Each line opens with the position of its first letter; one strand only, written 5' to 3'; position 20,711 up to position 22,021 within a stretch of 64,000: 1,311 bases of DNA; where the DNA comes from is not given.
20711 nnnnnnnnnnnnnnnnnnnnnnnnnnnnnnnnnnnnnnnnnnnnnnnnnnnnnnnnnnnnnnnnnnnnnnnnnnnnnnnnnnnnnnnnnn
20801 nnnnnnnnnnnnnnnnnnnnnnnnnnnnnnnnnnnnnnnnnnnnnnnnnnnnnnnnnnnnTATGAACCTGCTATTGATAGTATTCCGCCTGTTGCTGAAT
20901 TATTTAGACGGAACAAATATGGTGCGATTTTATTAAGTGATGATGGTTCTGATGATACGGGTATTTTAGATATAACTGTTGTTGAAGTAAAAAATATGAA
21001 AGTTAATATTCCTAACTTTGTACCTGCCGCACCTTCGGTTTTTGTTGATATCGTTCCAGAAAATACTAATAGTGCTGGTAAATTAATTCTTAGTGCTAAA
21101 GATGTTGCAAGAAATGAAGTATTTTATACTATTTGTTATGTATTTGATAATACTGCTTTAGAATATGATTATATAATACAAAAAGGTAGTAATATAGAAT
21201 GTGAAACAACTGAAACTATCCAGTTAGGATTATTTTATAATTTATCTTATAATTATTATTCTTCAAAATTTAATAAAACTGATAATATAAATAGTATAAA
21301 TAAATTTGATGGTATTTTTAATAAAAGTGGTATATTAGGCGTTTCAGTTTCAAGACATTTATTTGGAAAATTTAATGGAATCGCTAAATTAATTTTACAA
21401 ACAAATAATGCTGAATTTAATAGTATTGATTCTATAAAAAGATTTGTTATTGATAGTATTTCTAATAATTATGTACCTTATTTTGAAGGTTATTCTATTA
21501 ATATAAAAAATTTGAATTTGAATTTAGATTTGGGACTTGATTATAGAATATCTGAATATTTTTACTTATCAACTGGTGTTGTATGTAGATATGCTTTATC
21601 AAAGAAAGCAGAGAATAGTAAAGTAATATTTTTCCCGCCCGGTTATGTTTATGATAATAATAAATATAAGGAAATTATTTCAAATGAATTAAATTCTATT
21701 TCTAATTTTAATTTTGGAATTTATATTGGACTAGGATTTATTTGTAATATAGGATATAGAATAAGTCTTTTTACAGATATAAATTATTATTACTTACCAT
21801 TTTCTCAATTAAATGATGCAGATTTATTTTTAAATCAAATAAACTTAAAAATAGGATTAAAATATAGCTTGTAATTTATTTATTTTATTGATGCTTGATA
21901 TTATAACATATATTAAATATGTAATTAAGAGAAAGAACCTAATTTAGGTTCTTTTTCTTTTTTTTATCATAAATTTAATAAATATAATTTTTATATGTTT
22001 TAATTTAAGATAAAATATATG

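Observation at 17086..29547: Secreted-protein island in which an IgGFc-binding/beta-barrel fusion sits directly upstream of the duplicated T9SS cargo genes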

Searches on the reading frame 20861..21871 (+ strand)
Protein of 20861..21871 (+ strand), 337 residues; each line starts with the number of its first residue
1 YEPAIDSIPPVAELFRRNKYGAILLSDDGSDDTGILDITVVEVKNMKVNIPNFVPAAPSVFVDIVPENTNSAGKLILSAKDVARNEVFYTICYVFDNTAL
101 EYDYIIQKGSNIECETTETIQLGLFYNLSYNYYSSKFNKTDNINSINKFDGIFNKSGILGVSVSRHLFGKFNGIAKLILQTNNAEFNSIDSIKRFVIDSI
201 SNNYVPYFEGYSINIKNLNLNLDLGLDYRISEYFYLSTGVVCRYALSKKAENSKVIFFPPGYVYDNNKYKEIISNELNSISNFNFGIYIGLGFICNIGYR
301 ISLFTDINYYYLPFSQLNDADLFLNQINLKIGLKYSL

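Call 6: search_protein_families(library=pfam, proteins=[window:21035-21871:+], max_evalue=10)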
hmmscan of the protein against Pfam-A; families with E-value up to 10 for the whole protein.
seq(279 aa): 1 family
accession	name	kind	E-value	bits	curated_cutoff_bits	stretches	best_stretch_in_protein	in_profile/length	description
PF13505.12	OMP_b-brl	-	0.039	14.5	28.7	1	152-277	77-173/175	Outer membrane protein beta-barrel domain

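Call 60: search_protein_representatives(protein=window:20861-21871:+)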
Query: 337 residues. Proteins with E-value up to 0.001 (for the whole library): 54; up to 1e-10: 35; up to 1e-30: 11. The best 54 are listed.
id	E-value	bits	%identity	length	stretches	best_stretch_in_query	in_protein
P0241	2.5e-106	372.1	53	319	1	21-337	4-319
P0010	1.4e-91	323.6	49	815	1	1-337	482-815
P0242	1.4e-55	205.3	41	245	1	94-336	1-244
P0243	1.5e-44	169.1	30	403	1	1-336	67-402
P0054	2.7e-44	168.3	31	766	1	1-337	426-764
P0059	1.5e-42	162.5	31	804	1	1-335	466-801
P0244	2.1e-39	152.2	50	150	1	190-337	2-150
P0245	5.6e-35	137.6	27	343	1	1-336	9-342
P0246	1.2e-31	126.7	27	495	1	13-335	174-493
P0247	2.7e-31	125.5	30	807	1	4-336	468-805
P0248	4.0e-31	125.0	28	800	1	16-336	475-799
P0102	5.5e-30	121.2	29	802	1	3-336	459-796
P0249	8.2e-30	120.7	26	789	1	4-337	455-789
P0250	9.1e-29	117.2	29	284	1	57-336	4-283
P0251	5.5e-28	114.7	29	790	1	6-337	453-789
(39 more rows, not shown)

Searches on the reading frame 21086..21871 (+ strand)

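Call 77: search_protein_families(library=ncbifam, proteins=[window:21086-21871:+], max_evalue=10)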
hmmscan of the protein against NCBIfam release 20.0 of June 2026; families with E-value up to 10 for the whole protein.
window:21086-21871:+ (262 aa): 1 family
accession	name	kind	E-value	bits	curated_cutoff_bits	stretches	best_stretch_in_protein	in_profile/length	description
NF038067.1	OMP_CarO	equivalog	0.039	13.3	300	1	157-237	115-195/249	ornithine uptake porin CarO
